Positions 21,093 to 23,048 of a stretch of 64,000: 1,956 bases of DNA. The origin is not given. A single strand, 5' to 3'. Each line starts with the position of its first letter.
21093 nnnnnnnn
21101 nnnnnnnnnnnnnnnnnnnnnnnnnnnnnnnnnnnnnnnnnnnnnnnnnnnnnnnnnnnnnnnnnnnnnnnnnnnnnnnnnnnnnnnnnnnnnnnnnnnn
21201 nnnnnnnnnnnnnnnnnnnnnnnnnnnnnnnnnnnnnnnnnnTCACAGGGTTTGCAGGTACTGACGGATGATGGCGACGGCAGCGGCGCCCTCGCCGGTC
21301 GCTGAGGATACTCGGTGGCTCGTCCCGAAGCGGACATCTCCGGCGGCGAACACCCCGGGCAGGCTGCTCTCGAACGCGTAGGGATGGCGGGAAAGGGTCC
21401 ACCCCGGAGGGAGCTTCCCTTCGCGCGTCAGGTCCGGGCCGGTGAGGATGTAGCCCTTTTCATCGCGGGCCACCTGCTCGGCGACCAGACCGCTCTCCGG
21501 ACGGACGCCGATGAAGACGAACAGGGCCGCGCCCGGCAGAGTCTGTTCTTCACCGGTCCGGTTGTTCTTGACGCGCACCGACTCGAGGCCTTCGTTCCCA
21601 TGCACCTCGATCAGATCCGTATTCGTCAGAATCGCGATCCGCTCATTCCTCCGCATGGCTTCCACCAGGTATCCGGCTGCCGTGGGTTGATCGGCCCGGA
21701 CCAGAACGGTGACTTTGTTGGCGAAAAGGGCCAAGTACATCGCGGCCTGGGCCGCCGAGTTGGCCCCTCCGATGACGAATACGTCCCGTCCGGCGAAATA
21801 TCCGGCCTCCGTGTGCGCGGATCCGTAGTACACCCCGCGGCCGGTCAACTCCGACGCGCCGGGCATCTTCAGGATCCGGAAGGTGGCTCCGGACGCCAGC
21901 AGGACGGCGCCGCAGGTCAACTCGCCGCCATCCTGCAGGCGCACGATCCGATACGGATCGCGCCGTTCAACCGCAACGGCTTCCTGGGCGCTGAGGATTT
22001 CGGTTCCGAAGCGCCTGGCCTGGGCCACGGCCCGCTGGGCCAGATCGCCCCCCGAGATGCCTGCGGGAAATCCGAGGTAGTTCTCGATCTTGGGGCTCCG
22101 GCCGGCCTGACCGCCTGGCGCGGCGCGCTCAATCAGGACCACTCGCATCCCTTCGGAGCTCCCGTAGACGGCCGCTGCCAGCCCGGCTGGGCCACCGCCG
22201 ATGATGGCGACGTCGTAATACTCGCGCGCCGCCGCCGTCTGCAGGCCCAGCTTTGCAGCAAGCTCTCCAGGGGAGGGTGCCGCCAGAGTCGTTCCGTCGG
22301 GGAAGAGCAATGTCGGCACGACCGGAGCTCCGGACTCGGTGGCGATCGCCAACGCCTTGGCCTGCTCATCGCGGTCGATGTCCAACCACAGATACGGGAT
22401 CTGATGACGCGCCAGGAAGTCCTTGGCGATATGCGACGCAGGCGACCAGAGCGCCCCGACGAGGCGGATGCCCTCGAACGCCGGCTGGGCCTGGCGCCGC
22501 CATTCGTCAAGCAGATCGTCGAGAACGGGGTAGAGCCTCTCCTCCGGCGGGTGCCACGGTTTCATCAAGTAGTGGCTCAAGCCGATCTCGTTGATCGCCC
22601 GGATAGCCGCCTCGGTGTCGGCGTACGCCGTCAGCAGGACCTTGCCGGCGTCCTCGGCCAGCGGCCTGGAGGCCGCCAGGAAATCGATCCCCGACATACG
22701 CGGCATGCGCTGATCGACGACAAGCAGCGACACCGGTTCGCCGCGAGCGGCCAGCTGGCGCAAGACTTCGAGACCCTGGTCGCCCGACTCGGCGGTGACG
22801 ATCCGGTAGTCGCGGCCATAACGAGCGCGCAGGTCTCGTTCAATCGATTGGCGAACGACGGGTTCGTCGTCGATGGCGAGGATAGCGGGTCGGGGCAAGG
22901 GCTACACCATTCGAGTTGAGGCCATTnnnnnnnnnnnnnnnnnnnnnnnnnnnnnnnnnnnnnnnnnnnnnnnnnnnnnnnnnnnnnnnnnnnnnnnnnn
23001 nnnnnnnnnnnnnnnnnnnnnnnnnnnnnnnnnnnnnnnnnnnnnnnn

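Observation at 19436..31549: Seven-gene single-strand cyclic-nucleotide circuit: one cyclase 'writer', two different CNB 'readers' and a flavoprotein response-regulator output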

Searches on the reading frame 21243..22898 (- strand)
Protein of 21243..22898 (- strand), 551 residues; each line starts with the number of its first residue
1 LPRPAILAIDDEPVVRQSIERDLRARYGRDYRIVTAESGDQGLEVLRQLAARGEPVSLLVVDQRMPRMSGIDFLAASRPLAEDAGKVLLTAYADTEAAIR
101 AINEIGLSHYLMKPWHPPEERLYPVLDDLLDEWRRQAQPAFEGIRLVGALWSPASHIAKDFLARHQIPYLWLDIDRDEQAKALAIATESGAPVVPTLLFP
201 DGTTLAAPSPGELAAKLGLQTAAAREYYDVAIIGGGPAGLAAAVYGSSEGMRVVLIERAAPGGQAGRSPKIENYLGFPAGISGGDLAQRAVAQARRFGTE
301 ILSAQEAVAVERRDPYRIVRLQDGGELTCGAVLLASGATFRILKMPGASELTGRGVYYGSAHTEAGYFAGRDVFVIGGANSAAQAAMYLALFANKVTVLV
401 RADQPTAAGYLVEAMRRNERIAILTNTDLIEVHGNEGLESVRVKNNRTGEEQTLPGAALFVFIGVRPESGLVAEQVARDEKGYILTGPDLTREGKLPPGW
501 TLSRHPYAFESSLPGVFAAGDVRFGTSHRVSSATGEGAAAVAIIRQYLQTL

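Call 4: search_protein_families(library=pfam, proteins=[window:21243-22898:-], max_evalue=0.01)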
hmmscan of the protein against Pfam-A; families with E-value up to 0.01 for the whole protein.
window:21243-22898:- (551 aa): 14 families
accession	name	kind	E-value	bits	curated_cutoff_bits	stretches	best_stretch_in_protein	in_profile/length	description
PF07992.20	Pyr_redox_2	-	1.3e-36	127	26.1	1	228-537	1-291/291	Pyridine nucleotide-disulphide oxidoreductase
PF13738.12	Pyr_redox_3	-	1.3e-16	61.2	30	2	293-485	90-288/305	Pyridine nucleotide-disulphide oxidoreductase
PF00072.30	Response_reg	-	4.5e-15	56.2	30.2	1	6-118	1-104/111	Response regulator receiver domain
PF00070.33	Pyr_redox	-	2.2e-13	51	22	1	373-444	2-80/82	Pyridine nucleotide-disulphide oxidoreductase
PF01266.30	DAO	-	2e-09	37.9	27.9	1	229-269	1-43/353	FAD dependent oxidoreductase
PF01494.25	FAD_binding_3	-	1.8e-07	31.2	22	1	228-268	2-42/349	FAD binding domain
PF12831.13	FAD_oxidored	-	3.1e-07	30.5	27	1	229-265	1-38/416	FAD dependent oxidoreductase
PF03486.20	HI0933_like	-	2.8e-06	27.4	50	1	229-260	2-33/244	HI0933-like protein Rossmann domain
PF01946.23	Thi4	-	4.6e-06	26.5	26.2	1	228-265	18-57/235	Thi4 family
PF13454.12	NAD_binding_9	-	2.1e-05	25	21.8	0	286-338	102-154/155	FAD-NAD(P)-binding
PF13450.12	NAD_binding_8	-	5.1e-05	23.9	21.9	1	232-266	1-36/68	NAD(P)-binding Rossmann-like domain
PF00890.30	FAD_binding_2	-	6.4e-05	22.8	20.4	1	229-264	1-37/414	FAD binding domain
PF05834.18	Lycopene_cycl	-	0.0041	16.7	23.4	0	229-258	1-32/380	Lycopene cyclase protein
PF01134.28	GIDA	-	0.0065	16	22.1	1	229-265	1-29/391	Glucose inhibited division protein A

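Call 6: search_protein_families(library=ncbifam, proteins=[window:21243-22898:-], max_evalue=0.001)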
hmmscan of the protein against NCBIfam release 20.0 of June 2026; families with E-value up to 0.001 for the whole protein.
window:21243-22898:- (551 aa): 99 families (the best 25 are shown)
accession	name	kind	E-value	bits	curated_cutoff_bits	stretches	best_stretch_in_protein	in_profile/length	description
TIGR01292.1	TRX_reduct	equivalog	4.3e-71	239.2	343.45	1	228-548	1-300/300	thioredoxin-disulfide reductase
TIGR03143.1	AhpF_homolog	hypoth_equivalog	1.5e-59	202.1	687.65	1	226-549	3-309/555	putative alkyl hydroperoxide reductase F subunit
TIGR03140.1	AhpF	equivalog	1.4e-51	175.6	502.9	1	220-540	205-504/515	alkyl hydroperoxide reductase subunit F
NF007614.0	PRK10262.1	equivalog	9.4e-37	126.8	644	1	229-550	8-316/321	thioredoxin-disulfide reductase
NF053512.1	nitric_RR_NosR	exception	4.6e-28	98.4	400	1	6-123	1-108/422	response regulator c-di-GMP phosphodiesterase, NosR family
TIGR04018.1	Bthiol_YpdA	hypoth_equivalog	5.9e-17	61.4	339.9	2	309-475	95-257/316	YpdA family putative bacillithiol disulfide reductase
TIGR02053.1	MerA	equivalog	2.6e-12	46.5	454.45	1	317-485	117-289/465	mercury(II) reductase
NF008469.0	PRK11361.1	equivalog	2.1e-11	43.2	714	1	5-116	6-108/461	acetoacetate metabolism transcriptional regulator AtoC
NF009409.0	PRK12770.1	subfamily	5e-10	39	343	1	223-262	14-54/360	putative glutamate synthase subunit beta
NF040505.1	ArsO_flavin_mono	equivalog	2.1e-09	37.3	425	1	301-396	91-186/346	ArsO family NAD(P)H-dependent flavin-containing monooxygenase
TIGR02200.1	GlrX_actino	hypoth_equivalog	3.5e-09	37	89.5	1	148-217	6-75/77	mycoredoxin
TIGR01350.1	lipoamide_DH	equivalog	5e-09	35.4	408.8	1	228-264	2-38/461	dihydrolipoyl dehydrogenase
NF004944.0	PRK06292.2-2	equivalog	1.3e-08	34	619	1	322-487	124-289/460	dihydrolipoyl dehydrogenase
NF006900.1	PRK09390.1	equivalog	3.9e-08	33.1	255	1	4-135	5-125/203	response regulator FixJ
NF045505.1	RR_RssB_Pseudo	equivalog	6.2e-08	32.1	700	1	5-115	7-108/394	two-component system response regulator RssB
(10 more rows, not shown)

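Call 7: find_homologous_proteins(query=window:21243-22898:-, max_evalue=1e-20)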
Query window:21243-22898:- (551 aa): 8000 proteins with E <= 1e-20 among 8000 candidates; the best 120 are listed.
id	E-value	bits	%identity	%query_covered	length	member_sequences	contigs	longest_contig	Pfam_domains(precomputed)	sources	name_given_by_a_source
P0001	0.0e+0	1207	100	100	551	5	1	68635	PF01946.24,PF01266.31,PF07992.21,PF00070.34,PF13738.13,PF03486.21,PF13454.13,PF00072.31,PF01494.26,PF12831.14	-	-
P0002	2.5e-282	955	78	100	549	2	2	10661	PF01946.24,PF01266.31,PF07992.21,PF00070.34,PF13738.13,PF00072.31,PF01494.26,PF12831.14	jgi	jgi:thioredoxin reductase (NADPH)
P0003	1.1e-270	917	75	100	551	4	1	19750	PF01946.24,PF01266.31,PF00890.31,PF07992.21,PF00070.34,PF13738.13,PF00072.31,PF01494.26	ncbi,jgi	jgi:thioredoxin reductase (NADPH)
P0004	3.3e-270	915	76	100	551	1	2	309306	PF01946.24,PF01266.31,PF13450.13,PF07992.21,PF00070.34,PF13738.13,PF00072.31,PF01494.26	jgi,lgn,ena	-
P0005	1.1e-269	914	75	100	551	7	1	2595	PF01266.31,PF13450.13,PF07992.21,PF00070.34,PF13738.13,PF00072.31,PF01494.26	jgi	jgi:thioredoxin reductase (NADPH)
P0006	2.4e-269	913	76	100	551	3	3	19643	PF01946.24,PF01266.31,PF07992.21,PF00070.34,PF13738.13,PF00072.31,PF01494.26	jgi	jgi:thioredoxin reductase (NADPH)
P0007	9.0e-269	911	75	100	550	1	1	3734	PF01266.31,PF07992.21,PF00070.34,PF13738.13,PF00072.31,PF01494.26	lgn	-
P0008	4.3e-267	905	74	100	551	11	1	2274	PF01946.24,PF01266.31,PF13450.13,PF00890.31,PF07992.21,PF00070.34,PF13738.13,PF00072.31,PF01494.26,PF12831.14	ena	-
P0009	2.8e-265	899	74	100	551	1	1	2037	PF01946.24,PF01266.31,PF13450.13,PF00890.31,PF07992.21,PF00070.34,PF13738.13,PF00072.31,PF01494.26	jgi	jgi:thioredoxin reductase (NADPH)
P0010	5.9e-265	898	74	100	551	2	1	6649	PF01946.24,PF01266.31,PF07992.21,PF00070.34,PF13738.13,PF00072.31,PF01494.26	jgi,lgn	jgi:thioredoxin reductase (NADPH)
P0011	1.1e-264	897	74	100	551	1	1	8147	PF01946.24,PF01266.31,PF07992.21,PF00070.34,PF13738.13,PF00072.31,PF01494.26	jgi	jgi:thioredoxin reductase (NADPH)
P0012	2.2e-264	896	74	100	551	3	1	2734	PF01946.24,PF01266.31,PF13450.13,PF07992.21,PF00070.34,PF13738.13,PF03486.21,PF00072.31,PF01494.26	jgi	-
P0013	2.6e-263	893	74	100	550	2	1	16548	PF01946.24,PF01266.31,PF07992.21,PF00070.34,PF13738.13,PF00072.31,PF01494.26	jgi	jgi:thioredoxin reductase (NADPH)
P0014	2.7e-263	893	73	100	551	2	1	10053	PF01946.24,PF01266.31,PF13450.13,PF00890.31,PF07992.21,PF00070.34,PF13738.13,PF00072.31,PF01494.26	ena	-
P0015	1.9e-241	820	68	100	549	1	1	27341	PF01946.24,PF01266.31,PF07992.21,PF00070.34,PF13738.13,PF00072.31,PF01494.26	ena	-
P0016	2.7e-241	820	69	100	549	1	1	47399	PF01946.24,PF01266.31,PF13450.13,PF00890.31,PF07992.21,PF00070.34,PF13738.13,PF03486.21,PF00072.31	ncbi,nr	ncbi:MAG TPA: FAD-dependent oxidoreductase [Anaerolineales bacterium]|nr:FAD-dependent oxidoreductas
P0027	2.2e-232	791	64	100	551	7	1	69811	PF01946.24,PF01266.31,PF13450.13,PF00890.31,PF07992.21,PF00070.34,PF13738.13,PF03486.21,PF00072.31,PF12831.14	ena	-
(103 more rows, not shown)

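Call 8: find_encoding_contigs(protein=P0004, flank=10000, max_places=2)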
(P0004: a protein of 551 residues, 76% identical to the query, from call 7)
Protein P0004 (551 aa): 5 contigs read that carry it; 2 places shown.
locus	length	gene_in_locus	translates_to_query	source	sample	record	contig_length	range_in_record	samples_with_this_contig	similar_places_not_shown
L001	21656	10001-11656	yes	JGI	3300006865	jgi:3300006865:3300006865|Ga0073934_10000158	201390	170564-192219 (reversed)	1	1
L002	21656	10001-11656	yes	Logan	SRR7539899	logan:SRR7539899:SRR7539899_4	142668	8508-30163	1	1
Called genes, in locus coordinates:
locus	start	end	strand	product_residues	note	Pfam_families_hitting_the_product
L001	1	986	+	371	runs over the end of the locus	PF02618:YceG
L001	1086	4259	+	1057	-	PF02985:HEAT (faint), PF13646:HEAT_2, PF00027:cNMP_binding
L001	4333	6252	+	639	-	PF12773:DZR, PF13240:Zn_Ribbon_1 (faint), PF13248:Zn_ribbon_3 (faint), PF24463:DUF7577 (faint), PF00211:Guanylate_cyc, PF13191:AAA_16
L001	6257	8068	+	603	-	PF07719:TPR_2 (faint), PF13424:TPR_12 (faint), PF00515:TPR_1 (faint)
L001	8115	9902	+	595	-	PF13424:TPR_12 (weak)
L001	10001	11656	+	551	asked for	PF00072:Response_reg, PF01946:Thi4 (weak), PF01266:DAO (weak), PF01494:FAD_binding_3 (weak), PF07992:Pyr_redox_2, PF13450:NAD_binding_8 (faint), PF13738:Pyr_redox_3, PF00070:Pyr_redox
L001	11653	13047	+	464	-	PF00027:cNMP_binding, PF02518:HATPase_c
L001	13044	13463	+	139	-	PF13380:CoA_binding_2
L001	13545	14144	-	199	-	PF00089:Trypsin (weak), PF13365:Trypsin_2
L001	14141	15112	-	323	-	PF13365:Trypsin_2, PF00595:PDZ (weak), PF13180:PDZ_2, PF17820:PDZ_6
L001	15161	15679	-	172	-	PF00196:GerE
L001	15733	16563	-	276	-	-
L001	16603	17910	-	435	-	PF02885:Glycos_trans_3N, PF00591:Glycos_transf_3, PF07831:PYNP_C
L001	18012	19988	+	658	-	PF01979:Amidohydro_1, PF07969:Amidohydro_3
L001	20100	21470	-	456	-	PF00282:Pyridoxal_deC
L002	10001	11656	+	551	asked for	PF00072:Response_reg, PF01946:Thi4 (weak), PF01266:DAO (weak), PF01494:FAD_binding_3 (weak), PF07992:Pyr_redox_2, PF13450:NAD_binding_8 (faint), PF13738:Pyr_redox_3, PF00070:Pyr_redox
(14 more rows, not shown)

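Call 9: find_encoding_contigs(protein=P0016, flank=10000, max_places=2)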
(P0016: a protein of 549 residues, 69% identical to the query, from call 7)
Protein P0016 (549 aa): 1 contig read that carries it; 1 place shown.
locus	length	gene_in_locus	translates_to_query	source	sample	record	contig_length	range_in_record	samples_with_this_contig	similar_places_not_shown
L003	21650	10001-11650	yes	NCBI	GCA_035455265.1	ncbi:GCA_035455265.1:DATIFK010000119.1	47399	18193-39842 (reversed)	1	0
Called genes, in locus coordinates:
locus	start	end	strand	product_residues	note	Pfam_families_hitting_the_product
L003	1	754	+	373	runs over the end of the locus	PF02618:YceG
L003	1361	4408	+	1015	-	PF02985:HEAT (faint), PF13646:HEAT_2, PF00027:cNMP_binding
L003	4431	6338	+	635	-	PF12773:DZR, PF13240:Zn_Ribbon_1 (weak), PF24463:DUF7577 (faint), PF13240:Zn_Ribbon_1 (weak), PF13248:Zn_ribbon_3 (weak), PF00211:Guanylate_cyc, PF13191:AAA_16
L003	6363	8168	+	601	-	PF13424:TPR_12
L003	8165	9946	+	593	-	PF13424:TPR_12 (faint), PF07719:TPR_2 (faint), PF17874:TPR_MalT (faint), PF13181:TPR_8 (faint)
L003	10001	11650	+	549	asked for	PF00072:Response_reg, PF01946:Thi4 (faint), PF00890:FAD_binding_2 (weak), PF01266:DAO (weak), PF07992:Pyr_redox_2, PF13450:NAD_binding_8 (weak), PF13738:Pyr_redox_3, PF00070:Pyr_redox (weak), +1 more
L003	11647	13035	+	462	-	PF00027:cNMP_binding, PF02518:HATPase_c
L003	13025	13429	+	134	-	PF02629:CoA_binding, PF13380:CoA_binding_2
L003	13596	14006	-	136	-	PF17648:Luciferase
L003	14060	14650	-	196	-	PF13365:Trypsin_2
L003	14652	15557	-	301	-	PF13365:Trypsin_2, PF13180:PDZ_2, PF17820:PDZ_6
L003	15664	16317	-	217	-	PF00072:Response_reg, PF00196:GerE, PF08281:Sigma70_r4_2 (weak)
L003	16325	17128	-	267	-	-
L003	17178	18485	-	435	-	PF02885:Glycos_trans_3N, PF00591:Glycos_transf_3, PF07831:PYNP_C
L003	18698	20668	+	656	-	PF01979:Amidohydro_1, PF07969:Amidohydro_3, PF01928:CYTH (weak)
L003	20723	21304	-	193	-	PF01797:Y1_Tnp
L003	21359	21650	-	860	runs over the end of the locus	PF01624:MutS_I, PF05188:MutS_II, PF05192:MutS_III, PF05190:MutS_IV, PF00488:MutS_V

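Call 10: find_encoding_contigs(protein=P0027, flank=10000, max_places=2)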
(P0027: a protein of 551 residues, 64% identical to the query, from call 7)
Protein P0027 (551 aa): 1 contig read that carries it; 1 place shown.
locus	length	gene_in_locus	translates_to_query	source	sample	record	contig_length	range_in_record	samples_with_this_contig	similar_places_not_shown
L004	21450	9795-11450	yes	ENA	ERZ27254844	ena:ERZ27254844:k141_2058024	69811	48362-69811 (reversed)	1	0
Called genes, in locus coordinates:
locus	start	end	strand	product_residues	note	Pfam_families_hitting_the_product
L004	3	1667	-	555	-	?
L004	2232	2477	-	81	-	-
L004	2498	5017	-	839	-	PF00133:tRNA-synt_1 (weak), PF09334:tRNA-synt_1g, PF00133:tRNA-synt_1, PF13603:tRNA-synt_1_2, PF00133:tRNA-synt_1, PF09334:tRNA-synt_1g (weak), PF08264:Anticodon_1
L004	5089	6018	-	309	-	PF18917:LiaI-LiaF-like_TM1, PF22570:LiaF-TM, PF09922:LiaF-like_C (faint)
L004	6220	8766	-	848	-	PF00133:tRNA-synt_1, PF09334:tRNA-synt_1g, PF13603:tRNA-synt_1_2, PF00133:tRNA-synt_1, PF08264:Anticodon_1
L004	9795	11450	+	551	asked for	PF00072:Response_reg, PF01946:Thi4 (weak), PF00890:FAD_binding_2 (weak), PF01266:DAO (weak), PF07992:Pyr_redox_2, PF12831:FAD_oxidored (weak), PF13738:Pyr_redox_3, PF00070:Pyr_redox, +2 more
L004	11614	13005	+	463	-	PF00027:cNMP_binding, PF02518:HATPase_c, PF14501:HATPase_c_5 (weak)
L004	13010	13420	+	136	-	PF02629:CoA_binding (weak), PF13380:CoA_binding_2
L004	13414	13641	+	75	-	-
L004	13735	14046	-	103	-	PF03992:ABM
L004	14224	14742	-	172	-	PF19971:TCAD2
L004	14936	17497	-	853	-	PF20720:nSTAND3 (faint), PF05729:NACHT, PF03781:FGE-sulfatase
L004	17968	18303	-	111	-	PF22296:bAvd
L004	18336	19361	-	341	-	PF00078:RVT_1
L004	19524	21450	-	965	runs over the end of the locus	PF05729:NACHT, PF13191:AAA_16 (weak), PF03781:FGE-sulfatase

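Call 13: find_related_loci(query=A1, collection=genome_contigs, flank=10000)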
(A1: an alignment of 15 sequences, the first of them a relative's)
Query A1 (551 aa) in genome_contigs; peptide patterns used: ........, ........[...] (x = any residue, [..] = any of these).
600 stretches matched a pattern (row limit reached: there are more); 595 encode a relative of the query (tblastn E <= 1e-3); the best 80 are kept; 80 distinct loci.
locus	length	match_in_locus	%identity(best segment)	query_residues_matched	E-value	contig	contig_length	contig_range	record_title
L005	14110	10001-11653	75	1-551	0e+0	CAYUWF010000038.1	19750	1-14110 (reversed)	MAG TPA_asm: uncultured Anaerolineaceae bacterium isolate SRP119689_co1_305 genome assembly, contig: NODE_3700_length_19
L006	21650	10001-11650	59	1-551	0e+0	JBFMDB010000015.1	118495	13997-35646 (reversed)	MAG: Chloroflexota bacterium isolate MAG208 MAG208_15, whole genome shotgun sequence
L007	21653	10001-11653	60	1-551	0e+0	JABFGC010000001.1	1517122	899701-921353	MAG: Chloroflexota bacterium isolate CFX11 c_000000000058, whole genome shotgun sequence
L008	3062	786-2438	59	1-551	0e+0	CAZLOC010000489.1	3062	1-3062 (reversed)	MAG TPA_asm: uncultured Anaerolineaceae bacterium isolate binchicken_co234_131 genome assembly, contig: NODE_48610_lengt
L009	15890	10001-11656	60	1-551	0e+0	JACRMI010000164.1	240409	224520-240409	MAG: Chloroflexi bacterium isolate NC_groundwater_1903_Pr3_S2p5_53_18 SR2-18-S2p5_coassembly_scaffold_369028, whole geno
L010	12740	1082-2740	58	1-551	0e+0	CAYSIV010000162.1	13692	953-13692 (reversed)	MAG TPA_asm: uncultured Anaerolineales bacterium isolate SRP119689_co1_311 genome assembly, contig: NODE_6521_length_136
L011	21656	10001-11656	59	1-551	0e+0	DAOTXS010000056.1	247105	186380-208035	MAG TPA_asm: Anaerolineae bacterium isolate H21_272 k133_182549, whole genome shotgun sequence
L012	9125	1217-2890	57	1-551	0e+0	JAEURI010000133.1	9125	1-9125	MAG: Anaerolineales bacterium isolate new MAG-273 k141_3440925, whole genome shotgun sequence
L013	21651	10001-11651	59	1-551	0e+0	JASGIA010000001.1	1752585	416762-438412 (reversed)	MAG: Anaerolineales bacterium isolate 5N243 JMF-2111-06-0005.ont.bin.243_0, whole genome shotgun sequence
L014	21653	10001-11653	55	1-551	0e+0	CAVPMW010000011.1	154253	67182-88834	MAG: uncultured Chloroflexia bacterium isolate MFD10007.bin.2.126 genome assembly, contig: contig_26138, whole genome sh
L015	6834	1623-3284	54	1-551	0e+0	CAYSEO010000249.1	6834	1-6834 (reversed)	MAG TPA_asm: uncultured bacterium isolate SRP128890_co1_105 genome assembly, contig: NODE_15219_length_6834_cov_5.849093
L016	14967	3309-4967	54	1-551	0e+0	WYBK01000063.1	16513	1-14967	MAG: Acidobacteria bacterium isolate ACD1 k127_70403, whole genome shotgun sequence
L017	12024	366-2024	53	1-551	0e+0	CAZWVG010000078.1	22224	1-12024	MAG TPA_asm: uncultured Gemmatimonadaceae bacterium isolate binchicken_co322_18 genome assembly, contig: NODE_3442_lengt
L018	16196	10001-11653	54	3-551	0e+0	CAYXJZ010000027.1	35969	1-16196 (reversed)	MAG TPA_asm: uncultured bacterium isolate SRP344714_co2_332 genome assembly, contig: NODE_2820_length_35969_cov_10.24088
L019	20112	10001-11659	55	1-551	0e+0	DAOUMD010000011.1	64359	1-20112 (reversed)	MAG TPA_asm: Anaerolineae bacterium isolate W31_78 k127_679933, whole genome shotgun sequence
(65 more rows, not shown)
